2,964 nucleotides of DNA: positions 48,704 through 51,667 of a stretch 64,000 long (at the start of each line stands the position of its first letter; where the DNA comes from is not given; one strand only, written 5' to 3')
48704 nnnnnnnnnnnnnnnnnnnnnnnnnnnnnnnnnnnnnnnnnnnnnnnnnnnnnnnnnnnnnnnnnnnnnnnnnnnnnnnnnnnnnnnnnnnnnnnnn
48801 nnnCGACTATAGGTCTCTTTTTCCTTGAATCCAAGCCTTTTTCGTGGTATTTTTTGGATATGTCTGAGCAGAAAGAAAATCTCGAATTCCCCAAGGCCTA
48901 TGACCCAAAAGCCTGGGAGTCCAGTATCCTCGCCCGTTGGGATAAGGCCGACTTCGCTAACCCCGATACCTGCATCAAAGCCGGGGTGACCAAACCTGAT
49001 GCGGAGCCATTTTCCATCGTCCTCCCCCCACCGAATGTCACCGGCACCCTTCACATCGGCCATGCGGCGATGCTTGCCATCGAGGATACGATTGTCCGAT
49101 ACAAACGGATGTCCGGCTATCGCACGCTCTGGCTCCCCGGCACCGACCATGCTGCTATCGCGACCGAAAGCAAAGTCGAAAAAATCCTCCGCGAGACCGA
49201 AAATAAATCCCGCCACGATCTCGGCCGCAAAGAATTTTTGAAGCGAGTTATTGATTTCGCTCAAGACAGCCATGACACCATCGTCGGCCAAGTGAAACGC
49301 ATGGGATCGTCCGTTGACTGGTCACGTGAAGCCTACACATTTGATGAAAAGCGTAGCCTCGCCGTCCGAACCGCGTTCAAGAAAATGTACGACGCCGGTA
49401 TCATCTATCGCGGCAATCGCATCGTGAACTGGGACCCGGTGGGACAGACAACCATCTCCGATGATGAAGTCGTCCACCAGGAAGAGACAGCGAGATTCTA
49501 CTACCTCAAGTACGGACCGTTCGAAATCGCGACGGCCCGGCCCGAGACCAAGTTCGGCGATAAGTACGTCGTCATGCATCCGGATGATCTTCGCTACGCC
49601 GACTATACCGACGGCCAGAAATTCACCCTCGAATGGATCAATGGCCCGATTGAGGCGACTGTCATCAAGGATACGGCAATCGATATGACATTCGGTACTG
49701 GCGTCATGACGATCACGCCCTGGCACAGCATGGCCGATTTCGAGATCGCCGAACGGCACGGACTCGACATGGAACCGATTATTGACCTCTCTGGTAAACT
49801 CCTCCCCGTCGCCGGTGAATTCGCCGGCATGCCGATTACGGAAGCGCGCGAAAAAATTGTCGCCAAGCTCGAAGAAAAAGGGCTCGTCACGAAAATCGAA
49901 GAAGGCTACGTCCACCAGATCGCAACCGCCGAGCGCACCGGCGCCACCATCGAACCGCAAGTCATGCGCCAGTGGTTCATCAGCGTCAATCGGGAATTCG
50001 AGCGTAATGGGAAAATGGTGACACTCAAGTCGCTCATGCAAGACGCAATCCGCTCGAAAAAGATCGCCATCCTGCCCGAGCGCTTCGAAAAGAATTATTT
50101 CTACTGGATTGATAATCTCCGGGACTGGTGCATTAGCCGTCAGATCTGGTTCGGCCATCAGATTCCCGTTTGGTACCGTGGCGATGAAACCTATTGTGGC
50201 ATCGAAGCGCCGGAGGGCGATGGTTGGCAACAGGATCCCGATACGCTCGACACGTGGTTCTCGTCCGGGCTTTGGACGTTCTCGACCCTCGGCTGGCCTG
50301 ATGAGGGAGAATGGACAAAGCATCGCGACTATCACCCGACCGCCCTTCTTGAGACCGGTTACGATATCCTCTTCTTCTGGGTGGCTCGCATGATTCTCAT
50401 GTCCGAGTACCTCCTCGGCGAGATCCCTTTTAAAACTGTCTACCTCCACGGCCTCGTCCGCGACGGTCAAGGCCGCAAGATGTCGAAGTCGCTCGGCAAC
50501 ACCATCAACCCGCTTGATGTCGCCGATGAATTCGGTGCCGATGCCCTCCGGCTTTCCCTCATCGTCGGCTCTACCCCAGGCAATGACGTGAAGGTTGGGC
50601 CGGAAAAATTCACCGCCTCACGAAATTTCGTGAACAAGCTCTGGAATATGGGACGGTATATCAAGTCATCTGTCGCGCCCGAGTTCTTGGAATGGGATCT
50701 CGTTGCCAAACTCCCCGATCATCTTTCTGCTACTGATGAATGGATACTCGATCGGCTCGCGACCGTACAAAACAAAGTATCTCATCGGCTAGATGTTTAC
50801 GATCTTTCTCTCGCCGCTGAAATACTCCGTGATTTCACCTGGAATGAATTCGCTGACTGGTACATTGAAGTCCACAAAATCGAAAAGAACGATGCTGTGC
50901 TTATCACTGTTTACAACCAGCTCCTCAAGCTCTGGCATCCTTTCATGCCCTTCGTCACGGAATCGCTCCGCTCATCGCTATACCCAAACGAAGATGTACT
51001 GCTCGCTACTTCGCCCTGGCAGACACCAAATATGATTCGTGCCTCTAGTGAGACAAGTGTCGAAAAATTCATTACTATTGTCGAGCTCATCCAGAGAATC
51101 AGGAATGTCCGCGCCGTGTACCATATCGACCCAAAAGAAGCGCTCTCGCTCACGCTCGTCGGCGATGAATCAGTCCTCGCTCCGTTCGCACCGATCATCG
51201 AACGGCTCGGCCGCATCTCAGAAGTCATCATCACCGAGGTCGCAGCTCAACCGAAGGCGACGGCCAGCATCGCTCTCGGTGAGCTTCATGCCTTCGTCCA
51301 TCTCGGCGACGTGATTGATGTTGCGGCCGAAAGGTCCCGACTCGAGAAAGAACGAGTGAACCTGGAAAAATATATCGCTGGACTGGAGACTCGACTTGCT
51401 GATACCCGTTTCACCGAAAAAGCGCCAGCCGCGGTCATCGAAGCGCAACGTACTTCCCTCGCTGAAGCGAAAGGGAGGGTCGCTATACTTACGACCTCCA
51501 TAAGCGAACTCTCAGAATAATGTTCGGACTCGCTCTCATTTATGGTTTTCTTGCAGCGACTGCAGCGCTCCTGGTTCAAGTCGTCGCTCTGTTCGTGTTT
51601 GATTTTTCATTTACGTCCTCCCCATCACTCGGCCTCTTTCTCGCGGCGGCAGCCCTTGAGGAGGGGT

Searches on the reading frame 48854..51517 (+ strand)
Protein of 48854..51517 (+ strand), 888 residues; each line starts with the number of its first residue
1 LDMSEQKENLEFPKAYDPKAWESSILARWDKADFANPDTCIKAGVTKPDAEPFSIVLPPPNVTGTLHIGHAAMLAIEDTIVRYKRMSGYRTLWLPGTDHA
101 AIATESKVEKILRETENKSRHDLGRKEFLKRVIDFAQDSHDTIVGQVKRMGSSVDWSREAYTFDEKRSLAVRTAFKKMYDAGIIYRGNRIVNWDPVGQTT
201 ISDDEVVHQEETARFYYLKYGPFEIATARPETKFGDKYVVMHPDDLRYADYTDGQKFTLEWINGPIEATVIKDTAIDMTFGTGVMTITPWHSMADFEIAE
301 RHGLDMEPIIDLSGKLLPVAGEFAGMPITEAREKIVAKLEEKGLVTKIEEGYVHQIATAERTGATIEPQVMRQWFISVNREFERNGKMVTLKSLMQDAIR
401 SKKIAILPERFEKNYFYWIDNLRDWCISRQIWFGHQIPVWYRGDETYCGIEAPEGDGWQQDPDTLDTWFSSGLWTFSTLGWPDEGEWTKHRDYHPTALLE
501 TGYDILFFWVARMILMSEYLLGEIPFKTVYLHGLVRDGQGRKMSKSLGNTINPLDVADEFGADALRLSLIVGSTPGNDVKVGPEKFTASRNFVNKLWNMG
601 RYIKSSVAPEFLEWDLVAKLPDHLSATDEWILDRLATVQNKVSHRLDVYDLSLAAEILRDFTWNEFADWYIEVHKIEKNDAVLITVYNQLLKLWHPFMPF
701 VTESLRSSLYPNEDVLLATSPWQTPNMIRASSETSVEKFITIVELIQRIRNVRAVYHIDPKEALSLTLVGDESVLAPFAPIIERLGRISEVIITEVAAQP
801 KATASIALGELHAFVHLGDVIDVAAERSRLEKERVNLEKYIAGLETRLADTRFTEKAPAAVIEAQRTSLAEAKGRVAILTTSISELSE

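Call 39: search_protein_families(library=ncbifam, proteins=[window:48854-51517:+], max_evalue=0.00001)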
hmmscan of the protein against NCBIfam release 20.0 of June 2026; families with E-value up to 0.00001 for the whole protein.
window:48854-51517:+ (888 aa): 16 families
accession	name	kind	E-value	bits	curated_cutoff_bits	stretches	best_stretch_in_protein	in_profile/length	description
NF004349.1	PRK05729.1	equivalog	1.1e-282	940.3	704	1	14-880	2-857/860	valine--tRNA ligase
TIGR00422.1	valS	equivalog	8.2e-247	821.4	612.1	1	13-869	2-862/863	valine--tRNA ligase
NF011492.0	PRK14900.1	equivalog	4.2e-213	710.2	1783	1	5-882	2-889/1044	valine--tRNA ligase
NF009687.0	PRK13208.1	equivalog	3.6e-144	481.8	738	1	10-797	4-792/801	valine--tRNA ligase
TIGR00392.1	ileS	equivalog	1.2e-91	308.2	621.4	3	454-751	525-834/861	isoleucine--tRNA ligase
NF000540.1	alt_ValS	exception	4e-76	256.6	900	2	49-445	31-452/827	valine--tRNA ligase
NF008957.0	PRK12300.1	subfamily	1.5e-53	182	677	3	529-763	614-830/946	leucine--tRNA ligase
NF040702.1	ileS_w_GNAT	exception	8.7e-52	175.9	1999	3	455-675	698-910/1100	isoleucine--tRNA ligase, N-acetyltransferase domain-containing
TIGR00395.1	leuS_arch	equivalog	1e-43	149.5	648.5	3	29-246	11-235/938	leucine--tRNA ligase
NF000258.1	MupB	exception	1.4e-38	132.4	1900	2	448-770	497-820/1033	mupirocin-resistant isoleucine--tRNA ligase MupB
NF000257.1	MupA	exception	1e-37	129.4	1900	1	463-752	507-803/1024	mupirocin-resistant isoleucine--tRNA ligase MupA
TIGR00396.1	leuS_bact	equivalog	4.5e-31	107.8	548.4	2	61-208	39-169/843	leucine--tRNA ligase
TIGR00398.1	metG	equivalog_domain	1.2e-23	83.7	336.35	2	526-709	312-501/530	methionine--tRNA ligase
NF008900.0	PRK12267.1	equivalog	8.4e-21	74.1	598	2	475-703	235-467/648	methionine--tRNA ligase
NF001100.0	PRK00133.1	equivalog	4.4e-15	55.3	587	1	408-724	212-511/676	methionine--tRNA ligase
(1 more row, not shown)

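Call 40: find_homologous_proteins(query=window:48854-51517:+, max_evalue=1e-50)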
Query window:48854-51517:+ (888 aa): 8000 proteins with E <= 1e-50 among 8000 candidates; the best 120 are listed.
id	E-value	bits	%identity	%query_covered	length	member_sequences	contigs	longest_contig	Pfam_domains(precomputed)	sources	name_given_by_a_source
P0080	0.0e+0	2043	100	100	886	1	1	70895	PF09334.18,PF08264.20,PF00133.29,PF10458.15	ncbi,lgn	-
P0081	0.0e+0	1688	82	100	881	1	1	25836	PF09334.18,PF08264.20,PF00133.29,PF10458.15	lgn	-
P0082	0.0e+0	1673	81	100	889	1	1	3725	PF09334.18,PF08264.20,PF00133.29,PF10458.15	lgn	-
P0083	0.0e+0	1670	82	100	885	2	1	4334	PF09334.18,PF08264.20,PF00133.29,PF10458.15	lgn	-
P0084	0.0e+0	1658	81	100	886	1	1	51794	PF09334.18,PF08264.20,PF00133.29,PF10458.15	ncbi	ncbi:MAG: valine--tRNA ligase [Undibacterium sp.]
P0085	0.0e+0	1616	78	99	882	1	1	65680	PF09334.18,PF01406.26,PF08264.20,PF00133.29,PF10458.15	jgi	-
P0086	0.0e+0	1592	79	99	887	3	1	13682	PF09334.18,PF08264.20,PF00133.29,PF10458.15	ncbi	-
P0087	0.0e+0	1589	78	99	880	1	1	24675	PF09334.18,PF01406.26,PF08264.20,PF00133.29,PF10458.15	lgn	-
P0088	0.0e+0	1587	78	99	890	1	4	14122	PF09334.18,PF08264.20,PF00133.29,PF10458.15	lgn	-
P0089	0.0e+0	1582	78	99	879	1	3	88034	PF09334.18,PF01406.26,PF08264.20,PF00133.29,PF10458.15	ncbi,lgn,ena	-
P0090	0.0e+0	1579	78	100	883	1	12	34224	PF09334.18,PF08264.20,PF00133.29,PF10458.15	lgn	-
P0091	0.0e+0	1574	78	100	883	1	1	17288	PF09334.18,PF08264.20,PF00133.29,PF10458.15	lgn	-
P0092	0.0e+0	1569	76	100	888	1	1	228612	PF09334.18,PF01406.26,PF08264.20,PF00133.29,PF10458.15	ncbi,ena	-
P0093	0.0e+0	1568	77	99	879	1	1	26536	PF09334.18,PF01406.26,PF08264.20,PF00133.29,PF10458.15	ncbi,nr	ncbi:MAG: valine--tRNA ligase [Candidatus Moraniibacteriota bacterium]|nr:MAG: valine--tRNA ligase [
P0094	0.0e+0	1558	76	99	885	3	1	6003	PF09334.18,PF01406.26,PF08264.20,PF00133.29,PF10458.15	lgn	-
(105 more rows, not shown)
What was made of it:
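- Tried and rejected: Its ValS is 81% identical to the window's, and the nearest named relatives of the window's ValS are Moraniibacteriota (call 40).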
